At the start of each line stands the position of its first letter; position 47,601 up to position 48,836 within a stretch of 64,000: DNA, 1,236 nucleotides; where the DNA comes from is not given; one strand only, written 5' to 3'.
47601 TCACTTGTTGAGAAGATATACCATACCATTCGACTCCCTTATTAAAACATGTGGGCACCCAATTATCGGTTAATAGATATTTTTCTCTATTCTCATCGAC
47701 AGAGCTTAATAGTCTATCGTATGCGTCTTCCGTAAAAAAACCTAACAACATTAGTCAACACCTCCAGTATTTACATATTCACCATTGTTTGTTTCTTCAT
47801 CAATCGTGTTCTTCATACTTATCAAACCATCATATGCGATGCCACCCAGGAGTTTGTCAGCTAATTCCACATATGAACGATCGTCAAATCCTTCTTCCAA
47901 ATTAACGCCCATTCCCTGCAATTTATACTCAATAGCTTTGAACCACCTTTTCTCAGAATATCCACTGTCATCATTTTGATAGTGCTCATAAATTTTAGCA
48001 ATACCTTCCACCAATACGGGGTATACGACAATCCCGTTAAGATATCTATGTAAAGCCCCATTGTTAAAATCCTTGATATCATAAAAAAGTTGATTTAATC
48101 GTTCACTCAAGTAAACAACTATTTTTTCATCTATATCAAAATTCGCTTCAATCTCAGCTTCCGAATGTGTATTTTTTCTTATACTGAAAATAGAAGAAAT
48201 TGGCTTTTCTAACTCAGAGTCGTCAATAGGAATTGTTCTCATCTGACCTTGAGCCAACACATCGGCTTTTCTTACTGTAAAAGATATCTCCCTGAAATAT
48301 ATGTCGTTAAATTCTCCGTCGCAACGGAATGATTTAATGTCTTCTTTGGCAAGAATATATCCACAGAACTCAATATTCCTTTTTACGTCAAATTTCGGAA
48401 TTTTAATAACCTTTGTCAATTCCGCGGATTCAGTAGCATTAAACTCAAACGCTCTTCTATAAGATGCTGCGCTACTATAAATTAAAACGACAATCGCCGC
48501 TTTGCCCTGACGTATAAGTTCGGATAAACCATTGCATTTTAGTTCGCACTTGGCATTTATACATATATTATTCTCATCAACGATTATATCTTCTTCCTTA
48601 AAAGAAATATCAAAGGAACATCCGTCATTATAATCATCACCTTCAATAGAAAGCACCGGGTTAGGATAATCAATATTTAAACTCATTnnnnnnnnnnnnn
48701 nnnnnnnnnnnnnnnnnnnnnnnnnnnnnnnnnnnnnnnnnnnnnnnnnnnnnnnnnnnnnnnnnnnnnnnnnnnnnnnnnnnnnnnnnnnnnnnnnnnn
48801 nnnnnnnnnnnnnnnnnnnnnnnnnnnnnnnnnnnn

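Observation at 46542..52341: dcm ... vsr-bracketed cassette: GHKL (MORC-like) ATPase plus three proteins with no recognisable motif; candidate novel methylation-linked defence module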

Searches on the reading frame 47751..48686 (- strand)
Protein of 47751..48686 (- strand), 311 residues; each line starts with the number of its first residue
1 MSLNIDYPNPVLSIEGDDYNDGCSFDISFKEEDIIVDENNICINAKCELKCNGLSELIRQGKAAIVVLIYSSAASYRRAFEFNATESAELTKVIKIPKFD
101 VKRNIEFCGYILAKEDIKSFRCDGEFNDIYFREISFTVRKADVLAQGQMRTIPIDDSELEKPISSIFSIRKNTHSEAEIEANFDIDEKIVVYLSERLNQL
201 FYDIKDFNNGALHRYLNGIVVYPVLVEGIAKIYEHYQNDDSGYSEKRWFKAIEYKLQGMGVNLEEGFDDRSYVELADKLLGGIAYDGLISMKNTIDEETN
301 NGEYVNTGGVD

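Call 3: search_protein_families(library=pfam, proteins=[window:47751-48686:-], max_evalue=0.1)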
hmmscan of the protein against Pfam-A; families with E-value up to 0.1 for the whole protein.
window:47751-48686:- (311 aa): 0 families

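Call 4: search_protein_families(library=padloc, proteins=[window:47751-48686:-], max_evalue=0.1)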
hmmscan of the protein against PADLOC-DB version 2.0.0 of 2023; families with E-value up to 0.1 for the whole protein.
window:47751-48686:- (311 aa): 1 family
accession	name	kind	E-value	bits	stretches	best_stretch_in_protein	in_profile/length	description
PDLC04583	PDC-M33B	-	1.5e-49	166.9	1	6-298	7-286/289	-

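Call 5: search_protein_families(library=ncbifam, proteins=[window:47751-48686:-], max_evalue=0.1)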
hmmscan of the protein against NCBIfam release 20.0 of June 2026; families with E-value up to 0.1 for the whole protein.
window:47751-48686:- (311 aa): 0 families

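Call 14: find_homologous_proteins(query=window:47751-48686:-, max_evalue=0.001)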
Query window:47751-48686:- (311 aa): 209 proteins with E <= 0.001 among 1377 candidates; the best 120 are listed.
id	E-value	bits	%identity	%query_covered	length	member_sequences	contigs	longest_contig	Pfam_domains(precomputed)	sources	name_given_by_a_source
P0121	3.5e-203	691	100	100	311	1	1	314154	-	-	-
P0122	4.1e-181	619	89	100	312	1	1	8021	-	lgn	-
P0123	1.3e-165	568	83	100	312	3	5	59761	-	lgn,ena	-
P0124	8.3e-162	555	79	100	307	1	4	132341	-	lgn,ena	-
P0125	2.8e-161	554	78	100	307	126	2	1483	-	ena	-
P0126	3.2e-161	553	79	100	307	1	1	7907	-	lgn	-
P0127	5.9e-161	553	78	100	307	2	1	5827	-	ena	-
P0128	8.3e-161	552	81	100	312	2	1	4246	-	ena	-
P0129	6.3e-158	543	78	100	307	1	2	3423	-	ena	-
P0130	1.1e-157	542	76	100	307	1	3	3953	-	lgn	-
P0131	3.9e-150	517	75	100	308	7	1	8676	-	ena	-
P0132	4.3e-150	517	75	100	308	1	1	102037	-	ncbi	-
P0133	6.3e-149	513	76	100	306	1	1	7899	-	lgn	-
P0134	1.1e-143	496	71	100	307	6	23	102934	-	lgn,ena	-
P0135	1.1e-143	496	71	100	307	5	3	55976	-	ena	-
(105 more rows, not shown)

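Call 18: search_solved_structures(query=A1, max_evalue=10)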
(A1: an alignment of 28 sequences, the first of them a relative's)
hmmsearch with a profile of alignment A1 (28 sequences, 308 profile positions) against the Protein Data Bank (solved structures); distinct sequences matched with E-value up to 10: 0.

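Call 57: predict_structure(alignment_id=A1)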
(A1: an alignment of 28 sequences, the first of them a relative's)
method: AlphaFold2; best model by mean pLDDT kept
length: 311 residues; sequences in the alignment: 28
mean_pLDDT: 79.3   pTM: 0.51
mean pLDDT of the five models: 79.3, 79.0, 78.2, 77.5, 75.5
residues with pLDDT >= 90: 55; 70-90: 197; 50-70: 42; < 50: 17
segments of 3 or more residues with pLDDT < 50: 1-6, 301-311
pLDDT, mean of each block of 10 residues (from residue 1): 46 66 86 85 91 88 91 79 83 87 87 88 75 79 88 71 81 85 88 88 69 74 91 82 83 86 73 87 76 70 43 37
secondary structure, 60 per line:
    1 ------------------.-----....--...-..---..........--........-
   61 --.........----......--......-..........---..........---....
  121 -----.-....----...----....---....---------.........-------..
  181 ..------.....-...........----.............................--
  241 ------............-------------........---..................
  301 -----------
elements in order: E25-28 E40-49 H52-59 E63-71 E76-81 H84-89 E91-97 E104-113 E117-120 H128-131 E136-138 E143-146 E150-153 H163-166 E167-171 E179-182 E189-193 H195-205 H210-238 H247-258 H272-279 H283-300

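Call 62: fold_search(model_id=the predicted structure, library=pdb)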
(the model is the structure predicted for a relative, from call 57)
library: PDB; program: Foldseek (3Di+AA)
matches with E <= 10: 1339; with E <= 0.001: 0
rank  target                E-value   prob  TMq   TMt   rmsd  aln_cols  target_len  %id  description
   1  9bnl_H                1.5e-03  1.00  0.25  0.51   8.2       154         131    6  Cryo-EM structure of rhesus antibody 6070-a.01 in complex with HIV-1 Env trimer Q23.17 MD39 (released 2025-05-07)
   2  6waq_A                3.3e-03  0.99  0.22  0.45   8.8       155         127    6  Crystal structure of the SARS-CoV-1 RBD bound by the cross-reactive single-domain antibody SARS VHH-72 (released 2020-04-01)
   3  3bpn_C                3.7e-03  0.99  0.20  0.21   7.8       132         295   11  Crystal structure of the IL4-IL4R-IL13Ra ternary complex (released 2008-02-05)
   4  8fk5_H                4.1e-03  0.98  0.24  0.45   8.8       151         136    9  Cryo-EM Structure of PG9RSH DU011 Fab in complex with BG505 DS-SOSIP.664 (released 2023-05-31)
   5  9bnk_H                5.5e-03  0.99  0.25  0.49   7.3       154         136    6  Cryo-EM structure of rhesus antibody V031-a.01 in complex with HIV-1 Env BG505 DS-SOSIP (released 2025-05-07)
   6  8tzu_C                6.2e-03  0.98  0.21  0.45   7.7       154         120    8  OC43 S1b domain in complex with WNb 293 and WNb 317 (released 2024-05-01)
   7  7zpq_CA               6.9e-03  0.97  0.22  0.05   6.2       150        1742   12  Structure of the RQT-bound 80S ribosome from S. cerevisiae (C1) (released 2023-02-22)
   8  6okp_K                6.9e-03  0.96  0.22  0.44   9.3       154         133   10  B41 SOSIP.664 in complex with the silent-face antibody SF12 and V3-targeting antibody 10-1074 (released 2019-06-05)
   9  9b7q_1                7.4e-03  0.97  0.23  0.46   7.1       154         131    6  Fab2-7 in complex with the capsid of Adeno-associated virus type 9 (released 2025-04-16)
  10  6waq_C                7.4e-03  0.96  0.20  0.43   9.3       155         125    6  Crystal structure of the SARS-CoV-1 RBD bound by the cross-reactive single-domain antibody SARS VHH-72 (released 2020-04-01)
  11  1x5f_MODEL_1_A        9.3e-03  0.99  0.20  0.44   5.2       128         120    8  The solution structure of the first fibronectin type III domain of human Neogenin (released 2005-11-15)
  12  7t76_H                9.3e-03  0.97  0.24  0.47   8.6       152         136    7  HIV-1 Envelope ApexGT3 in complex with PG9.iGL Fab (released 2022-09-28)
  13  8cau_F                9.3e-03  0.92  0.21  0.44   7.8       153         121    8  human alpha7 nicotinic receptor in complex with the C4 nanobody and nicotine (released 2023-10-11)
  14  8fl1_H                9.8e-03  0.94  0.23  0.45   8.9       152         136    8  Cryo-EM Structure of PG9RSH DU025 Fab in complex with BG505 DS-SOSIP.664 (released 2023-05-31)
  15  8pih_B                1.0e-02  0.87  0.20  0.40  10.8       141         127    8  Structure of Api m1 in complex with two nanobodies (released 2024-05-08)
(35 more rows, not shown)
